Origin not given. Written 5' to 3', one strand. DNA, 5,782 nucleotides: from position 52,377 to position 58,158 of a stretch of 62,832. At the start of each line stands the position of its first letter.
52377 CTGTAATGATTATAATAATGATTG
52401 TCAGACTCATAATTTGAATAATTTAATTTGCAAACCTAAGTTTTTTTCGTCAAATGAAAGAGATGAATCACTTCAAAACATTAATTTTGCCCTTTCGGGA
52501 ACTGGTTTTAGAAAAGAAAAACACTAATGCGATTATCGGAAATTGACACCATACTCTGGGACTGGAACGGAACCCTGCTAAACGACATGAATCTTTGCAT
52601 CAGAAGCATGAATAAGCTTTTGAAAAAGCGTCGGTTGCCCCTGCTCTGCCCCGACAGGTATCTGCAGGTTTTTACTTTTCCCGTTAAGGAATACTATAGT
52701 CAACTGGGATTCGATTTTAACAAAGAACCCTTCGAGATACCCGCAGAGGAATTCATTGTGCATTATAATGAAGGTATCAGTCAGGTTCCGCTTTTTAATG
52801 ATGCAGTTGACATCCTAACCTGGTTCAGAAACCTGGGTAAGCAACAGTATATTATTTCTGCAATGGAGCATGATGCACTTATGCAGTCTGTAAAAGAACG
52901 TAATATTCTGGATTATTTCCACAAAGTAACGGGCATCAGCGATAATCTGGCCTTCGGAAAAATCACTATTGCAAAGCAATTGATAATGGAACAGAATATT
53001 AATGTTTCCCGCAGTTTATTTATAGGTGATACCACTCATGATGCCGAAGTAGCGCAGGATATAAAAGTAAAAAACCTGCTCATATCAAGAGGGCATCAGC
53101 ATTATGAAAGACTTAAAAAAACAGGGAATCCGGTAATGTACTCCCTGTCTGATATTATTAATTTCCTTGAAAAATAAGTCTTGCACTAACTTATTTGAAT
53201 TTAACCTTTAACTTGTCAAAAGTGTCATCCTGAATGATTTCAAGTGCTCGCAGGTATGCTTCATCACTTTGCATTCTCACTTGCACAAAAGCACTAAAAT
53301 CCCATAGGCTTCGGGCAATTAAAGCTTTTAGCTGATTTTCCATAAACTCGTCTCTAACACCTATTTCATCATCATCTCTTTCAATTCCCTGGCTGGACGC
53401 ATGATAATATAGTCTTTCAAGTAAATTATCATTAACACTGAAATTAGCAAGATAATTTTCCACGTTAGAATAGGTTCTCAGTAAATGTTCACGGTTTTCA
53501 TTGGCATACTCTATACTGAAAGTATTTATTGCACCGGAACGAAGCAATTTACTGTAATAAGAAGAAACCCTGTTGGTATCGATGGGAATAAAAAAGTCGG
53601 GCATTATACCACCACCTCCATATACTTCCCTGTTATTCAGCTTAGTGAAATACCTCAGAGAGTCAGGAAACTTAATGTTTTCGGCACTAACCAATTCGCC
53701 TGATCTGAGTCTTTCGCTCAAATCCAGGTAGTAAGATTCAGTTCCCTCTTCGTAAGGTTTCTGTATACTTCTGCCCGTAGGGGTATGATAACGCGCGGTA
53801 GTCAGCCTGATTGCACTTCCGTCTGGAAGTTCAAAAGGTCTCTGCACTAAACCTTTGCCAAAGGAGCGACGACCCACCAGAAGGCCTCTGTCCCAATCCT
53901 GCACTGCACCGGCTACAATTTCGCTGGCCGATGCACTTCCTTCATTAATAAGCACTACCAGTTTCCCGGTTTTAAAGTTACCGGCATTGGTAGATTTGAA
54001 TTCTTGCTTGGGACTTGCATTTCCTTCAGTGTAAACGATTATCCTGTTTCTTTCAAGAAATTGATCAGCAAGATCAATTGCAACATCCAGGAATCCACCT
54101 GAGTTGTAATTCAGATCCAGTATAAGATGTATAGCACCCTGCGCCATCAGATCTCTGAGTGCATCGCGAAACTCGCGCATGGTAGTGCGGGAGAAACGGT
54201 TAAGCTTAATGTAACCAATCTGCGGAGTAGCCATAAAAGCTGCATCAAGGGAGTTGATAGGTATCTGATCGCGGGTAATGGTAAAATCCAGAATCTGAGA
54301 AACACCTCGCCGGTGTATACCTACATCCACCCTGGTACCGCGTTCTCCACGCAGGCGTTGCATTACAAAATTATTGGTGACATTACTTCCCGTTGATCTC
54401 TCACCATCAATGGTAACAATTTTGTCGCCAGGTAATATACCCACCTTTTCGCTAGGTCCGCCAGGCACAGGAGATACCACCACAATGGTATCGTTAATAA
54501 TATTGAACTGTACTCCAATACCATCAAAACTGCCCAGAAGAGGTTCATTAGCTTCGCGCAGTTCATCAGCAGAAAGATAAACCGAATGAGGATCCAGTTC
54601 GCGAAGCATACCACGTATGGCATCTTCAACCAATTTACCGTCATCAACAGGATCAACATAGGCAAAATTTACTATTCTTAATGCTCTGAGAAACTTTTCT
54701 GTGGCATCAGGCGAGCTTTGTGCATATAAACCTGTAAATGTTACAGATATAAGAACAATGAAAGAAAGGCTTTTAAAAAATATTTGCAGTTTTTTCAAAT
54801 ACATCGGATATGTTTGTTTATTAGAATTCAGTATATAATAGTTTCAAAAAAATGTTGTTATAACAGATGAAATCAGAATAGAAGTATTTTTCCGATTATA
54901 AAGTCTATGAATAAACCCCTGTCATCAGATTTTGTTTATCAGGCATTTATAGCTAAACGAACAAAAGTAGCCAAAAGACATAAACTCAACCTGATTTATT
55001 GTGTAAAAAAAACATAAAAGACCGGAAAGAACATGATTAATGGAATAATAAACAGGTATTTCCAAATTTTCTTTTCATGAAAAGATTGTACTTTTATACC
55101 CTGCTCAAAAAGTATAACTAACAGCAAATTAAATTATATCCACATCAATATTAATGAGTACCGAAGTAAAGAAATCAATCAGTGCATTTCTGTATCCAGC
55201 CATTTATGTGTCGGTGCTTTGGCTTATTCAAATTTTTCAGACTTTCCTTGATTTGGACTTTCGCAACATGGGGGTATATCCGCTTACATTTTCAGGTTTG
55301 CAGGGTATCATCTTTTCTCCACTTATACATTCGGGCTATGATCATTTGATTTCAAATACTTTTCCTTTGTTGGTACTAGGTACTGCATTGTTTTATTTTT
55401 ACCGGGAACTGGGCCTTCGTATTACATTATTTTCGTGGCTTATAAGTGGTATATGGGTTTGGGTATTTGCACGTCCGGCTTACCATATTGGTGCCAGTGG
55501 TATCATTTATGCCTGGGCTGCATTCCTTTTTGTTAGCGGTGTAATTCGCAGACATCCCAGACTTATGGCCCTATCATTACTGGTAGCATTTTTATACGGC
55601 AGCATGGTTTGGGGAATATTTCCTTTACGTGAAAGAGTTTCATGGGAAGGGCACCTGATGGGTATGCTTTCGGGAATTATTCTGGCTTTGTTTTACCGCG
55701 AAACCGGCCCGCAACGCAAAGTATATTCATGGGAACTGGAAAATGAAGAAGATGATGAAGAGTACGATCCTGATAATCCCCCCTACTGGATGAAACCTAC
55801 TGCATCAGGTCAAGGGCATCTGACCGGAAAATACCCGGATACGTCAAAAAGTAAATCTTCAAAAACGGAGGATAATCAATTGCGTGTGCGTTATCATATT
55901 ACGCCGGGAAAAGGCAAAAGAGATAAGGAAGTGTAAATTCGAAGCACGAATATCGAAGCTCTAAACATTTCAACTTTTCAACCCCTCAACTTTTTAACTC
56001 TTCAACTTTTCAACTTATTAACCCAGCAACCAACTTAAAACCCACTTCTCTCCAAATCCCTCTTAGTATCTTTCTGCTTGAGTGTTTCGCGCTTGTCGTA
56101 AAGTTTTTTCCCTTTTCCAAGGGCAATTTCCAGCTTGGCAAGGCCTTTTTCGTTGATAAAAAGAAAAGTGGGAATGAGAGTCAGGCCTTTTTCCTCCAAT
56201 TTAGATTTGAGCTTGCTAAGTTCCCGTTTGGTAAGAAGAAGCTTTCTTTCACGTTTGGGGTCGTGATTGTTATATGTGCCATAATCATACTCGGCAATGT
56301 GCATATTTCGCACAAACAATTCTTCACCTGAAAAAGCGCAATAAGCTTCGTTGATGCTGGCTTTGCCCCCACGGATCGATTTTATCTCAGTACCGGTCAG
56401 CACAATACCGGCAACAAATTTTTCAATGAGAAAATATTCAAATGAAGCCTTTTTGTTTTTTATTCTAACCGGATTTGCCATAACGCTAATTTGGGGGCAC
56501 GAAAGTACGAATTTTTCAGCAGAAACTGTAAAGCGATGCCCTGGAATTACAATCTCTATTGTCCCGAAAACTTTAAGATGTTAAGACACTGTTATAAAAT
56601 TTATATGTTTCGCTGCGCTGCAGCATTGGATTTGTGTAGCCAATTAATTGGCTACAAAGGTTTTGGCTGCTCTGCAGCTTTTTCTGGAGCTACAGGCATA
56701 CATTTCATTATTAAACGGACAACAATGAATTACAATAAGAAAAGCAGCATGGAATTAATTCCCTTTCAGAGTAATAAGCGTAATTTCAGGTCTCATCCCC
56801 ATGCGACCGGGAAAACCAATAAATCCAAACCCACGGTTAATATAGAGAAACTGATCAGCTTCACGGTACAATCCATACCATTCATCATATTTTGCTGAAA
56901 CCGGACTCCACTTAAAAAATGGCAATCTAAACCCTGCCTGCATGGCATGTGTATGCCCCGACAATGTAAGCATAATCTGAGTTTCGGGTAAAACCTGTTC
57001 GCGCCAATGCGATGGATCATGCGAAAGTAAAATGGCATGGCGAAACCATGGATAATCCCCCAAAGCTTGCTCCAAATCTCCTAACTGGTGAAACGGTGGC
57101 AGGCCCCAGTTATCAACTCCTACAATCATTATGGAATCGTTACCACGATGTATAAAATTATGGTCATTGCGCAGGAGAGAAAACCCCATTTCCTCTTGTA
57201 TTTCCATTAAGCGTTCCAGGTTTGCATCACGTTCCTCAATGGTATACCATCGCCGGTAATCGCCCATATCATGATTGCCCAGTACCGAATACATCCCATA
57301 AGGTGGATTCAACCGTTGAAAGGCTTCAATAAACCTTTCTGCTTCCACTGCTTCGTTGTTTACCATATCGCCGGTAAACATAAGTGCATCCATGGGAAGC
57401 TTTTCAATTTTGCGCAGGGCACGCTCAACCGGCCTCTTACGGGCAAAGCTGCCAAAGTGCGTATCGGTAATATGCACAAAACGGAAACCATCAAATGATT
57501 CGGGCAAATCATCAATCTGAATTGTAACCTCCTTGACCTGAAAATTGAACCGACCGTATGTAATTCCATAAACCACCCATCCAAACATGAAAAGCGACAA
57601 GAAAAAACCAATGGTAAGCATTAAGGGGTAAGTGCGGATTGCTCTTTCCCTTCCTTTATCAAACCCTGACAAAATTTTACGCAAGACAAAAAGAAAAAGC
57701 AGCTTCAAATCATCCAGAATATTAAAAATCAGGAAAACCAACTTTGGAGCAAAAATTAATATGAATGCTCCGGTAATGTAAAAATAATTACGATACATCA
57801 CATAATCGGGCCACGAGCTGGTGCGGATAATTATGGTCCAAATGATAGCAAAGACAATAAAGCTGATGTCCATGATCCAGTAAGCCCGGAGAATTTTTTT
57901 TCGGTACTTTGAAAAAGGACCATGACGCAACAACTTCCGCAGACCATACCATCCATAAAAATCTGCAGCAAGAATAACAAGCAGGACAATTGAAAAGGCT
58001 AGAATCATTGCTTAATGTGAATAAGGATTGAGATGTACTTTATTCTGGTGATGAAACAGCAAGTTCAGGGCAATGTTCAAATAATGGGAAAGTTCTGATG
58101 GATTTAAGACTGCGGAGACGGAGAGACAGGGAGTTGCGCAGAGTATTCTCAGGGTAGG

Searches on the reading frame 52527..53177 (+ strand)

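Call 61: search_protein_families(library=pfam, proteins=[window:52527-53177:+], max_evalue=0.00001)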
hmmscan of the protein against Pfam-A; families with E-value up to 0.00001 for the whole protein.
window:52527-53177:+ (216 aa): 2 families
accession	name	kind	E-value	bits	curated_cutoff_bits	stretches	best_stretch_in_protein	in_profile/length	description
PF13419.12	HAD_2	-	6.1e-19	69.3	23.8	1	9-183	1-175/178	Haloacid dehalogenase-like hydrolase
PF00702.32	Hydrolase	-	7.5e-11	43.2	26.4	1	6-177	1-188/191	haloacid dehalogenase-like hydrolase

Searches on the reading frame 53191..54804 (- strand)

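Call 61: search_protein_families(library=pfam, proteins=[window:53191-54804:-], max_evalue=0.00001)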
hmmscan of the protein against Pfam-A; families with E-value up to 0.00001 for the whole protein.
window:53191-54804:- (537 aa): 5 families
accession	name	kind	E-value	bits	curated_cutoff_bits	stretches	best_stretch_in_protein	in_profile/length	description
PF03572.23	Peptidase_S41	-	1.2e-49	168.5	24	1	196-349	2-156/165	Peptidase family S41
PF13180.12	PDZ_2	-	2.5e-09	37.7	27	1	96-170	3-74/80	PDZ domain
PF22694.1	CtpB_N-like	-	4.3e-09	37.1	27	1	33-79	36-83/85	Activating protease CtpB N-terminal domain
PF17820.7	PDZ_6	-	1.2e-06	28.6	27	1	108-137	1-30/54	PDZ domain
PF00595.29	PDZ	-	3.7e-06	27.7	23.2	1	92-162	10-79/81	PDZ domain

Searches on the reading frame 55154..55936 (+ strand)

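Call 61: search_protein_families(library=pfam, proteins=[window:55154-55936:+], max_evalue=0.00001)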
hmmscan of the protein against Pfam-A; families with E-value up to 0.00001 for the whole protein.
window:55154-55936:+ (260 aa): 1 family
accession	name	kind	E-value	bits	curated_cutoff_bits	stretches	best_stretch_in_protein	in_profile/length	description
PF01694.28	Rhomboid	-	9.3e-18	65.2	22.6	1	51-181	6-140/143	Rhomboid domain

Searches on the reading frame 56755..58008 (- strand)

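Call 61: search_protein_families(library=pfam, proteins=[window:56755-58008:-], max_evalue=0.00001)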
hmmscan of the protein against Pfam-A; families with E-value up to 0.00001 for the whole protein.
window:56755-58008:- (417 aa): 2 families
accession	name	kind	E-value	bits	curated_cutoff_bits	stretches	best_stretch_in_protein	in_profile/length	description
PF00149.33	Metallophos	-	2.5e-14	54.6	21.5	1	175-355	1-190/191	Calcineurin-like phosphoesterase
PF12850.12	Metallophos_2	-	6.6e-07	29.9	27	1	176-269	2-60/154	Calcineurin-like phosphoesterase superfamily domain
